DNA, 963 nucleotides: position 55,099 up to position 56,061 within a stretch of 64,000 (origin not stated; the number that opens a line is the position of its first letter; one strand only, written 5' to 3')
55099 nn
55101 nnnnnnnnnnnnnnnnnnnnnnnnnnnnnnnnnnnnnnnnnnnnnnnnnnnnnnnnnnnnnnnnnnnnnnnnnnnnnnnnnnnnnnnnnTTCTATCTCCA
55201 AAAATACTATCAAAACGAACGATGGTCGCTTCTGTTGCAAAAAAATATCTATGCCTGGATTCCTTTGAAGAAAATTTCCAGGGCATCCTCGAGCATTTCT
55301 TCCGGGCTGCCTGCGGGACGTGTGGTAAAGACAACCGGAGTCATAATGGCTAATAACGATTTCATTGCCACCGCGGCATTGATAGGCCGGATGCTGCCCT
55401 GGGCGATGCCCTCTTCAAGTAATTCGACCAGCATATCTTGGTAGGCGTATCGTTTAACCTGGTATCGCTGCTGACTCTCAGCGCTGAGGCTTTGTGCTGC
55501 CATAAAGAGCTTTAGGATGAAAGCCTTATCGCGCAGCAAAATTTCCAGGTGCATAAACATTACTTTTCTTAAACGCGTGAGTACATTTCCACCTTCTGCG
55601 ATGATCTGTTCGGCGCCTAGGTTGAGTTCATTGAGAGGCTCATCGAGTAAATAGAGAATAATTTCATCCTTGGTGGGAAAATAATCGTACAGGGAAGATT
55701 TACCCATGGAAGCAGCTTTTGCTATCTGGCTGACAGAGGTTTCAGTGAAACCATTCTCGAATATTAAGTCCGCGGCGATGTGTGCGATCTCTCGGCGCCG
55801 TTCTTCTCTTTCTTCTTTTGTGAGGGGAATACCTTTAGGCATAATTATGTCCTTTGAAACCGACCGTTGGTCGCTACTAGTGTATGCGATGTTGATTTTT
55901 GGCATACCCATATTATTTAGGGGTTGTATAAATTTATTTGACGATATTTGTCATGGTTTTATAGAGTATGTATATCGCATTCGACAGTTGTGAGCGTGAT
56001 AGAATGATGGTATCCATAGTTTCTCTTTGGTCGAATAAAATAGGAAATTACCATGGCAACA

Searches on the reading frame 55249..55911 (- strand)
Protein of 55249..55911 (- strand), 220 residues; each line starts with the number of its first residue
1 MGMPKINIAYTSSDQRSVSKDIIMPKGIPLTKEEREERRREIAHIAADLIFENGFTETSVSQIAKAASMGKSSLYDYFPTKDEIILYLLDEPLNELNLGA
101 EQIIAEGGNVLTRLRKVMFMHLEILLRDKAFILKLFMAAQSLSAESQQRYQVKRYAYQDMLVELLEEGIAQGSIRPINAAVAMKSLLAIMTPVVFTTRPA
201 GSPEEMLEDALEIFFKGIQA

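Call 4: search_protein_families(library=pfam, proteins=[window:55249-55911:-], max_evalue=0.01)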
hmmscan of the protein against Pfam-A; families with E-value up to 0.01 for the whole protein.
window:55249-55911:- (220 aa): 2 families
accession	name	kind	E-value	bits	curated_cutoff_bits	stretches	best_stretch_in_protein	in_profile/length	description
PF17932.6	TetR_C_24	-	8.6e-14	52.2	26.4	1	109-218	3-114/114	Tetracyclin repressor-like, C-terminal domain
PF00440.29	TetR_N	-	2.8e-12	46.6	24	1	46-87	5-46/47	Bacterial regulatory proteins, tetR family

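Call 67: search_protein_families(library=ncbifam, proteins=[window:55249-55842:-], max_evalue=0.01)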
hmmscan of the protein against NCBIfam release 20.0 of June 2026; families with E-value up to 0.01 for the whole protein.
window:55249-55842:- (197 aa): 21 families
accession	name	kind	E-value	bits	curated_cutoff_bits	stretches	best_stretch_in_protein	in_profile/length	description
NF053878.1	FATransRegFadRBac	equivalog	5e-14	52.5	200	1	15-162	4-152/190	fatty acid metabolism transcriptional regulator FadR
TIGR03968.1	mycofact_TetR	equivalog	3.7e-12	46.2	224.9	1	11-131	6-128/190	mycofactocin system transcriptional regulator MftR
NF041196.1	ScbR_bind_reg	equivalog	1.7e-11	44.7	150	1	16-167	8-158/191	ScbR family autoregulator-binding transcription factor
NF050111.1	TransRegSACE7040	equivalog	3.4e-11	43.4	250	1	14-145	1-132/186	SACE_7040 family transcriptional regulator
TIGR03384.1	betaine_BetI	equivalog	4.4e-08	33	201.3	1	12-115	6-108/189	choline-binding transcriptional repressor BetI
NF053731.1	TransRegFasRMycb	equivalog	7e-08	32.5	330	1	11-140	8-137/199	HTH-type transcriptional activator FasR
TIGR03613.1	RutR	equivalog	5.6e-07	29.6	368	1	13-155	7-148/202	pyrimidine utilization regulatory protein R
NF051852.1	efflux_TF_MtrR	exception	7.9e-07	29.1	280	1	8-114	4-110/205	multidrug efflux system transcriptional repressor MtrR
NF007949.0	PRK10668.1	equivalog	1.4e-06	28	271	1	8-106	5-104/216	multidrug efflux transporter transcriptional repressor AcrR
NF001978.0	PRK00767.1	equivalog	1.7e-06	28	118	1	14-102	9-98/197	transcriptional regulator BetI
NF008402.0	PRK11202.1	equivalog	2.5e-06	27.3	151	1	11-141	8-136/211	HTH-type transcriptional repressor FabR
NF033703.1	transcr_KstR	equivalog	9.5e-06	25.3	280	1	12-126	5-123/185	cholesterol catabolism transcriptional regulator KstR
TIGR02366.1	DHAK_reg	equivalog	1.1e-05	25.5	129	1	17-73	6-62/176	dihydroxyacetone kinase transcriptional activator DhaS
NF051457.1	acryl_TF_AcuR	equivalog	2.5e-05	23.7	247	1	8-67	11-70/204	acrylate utilization transcriptional regulator AcuR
NF037937.1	septum_RefZ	equivalog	3.7e-05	23.7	180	1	17-67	2-52/195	forespore capture DNA-binding protein RefZ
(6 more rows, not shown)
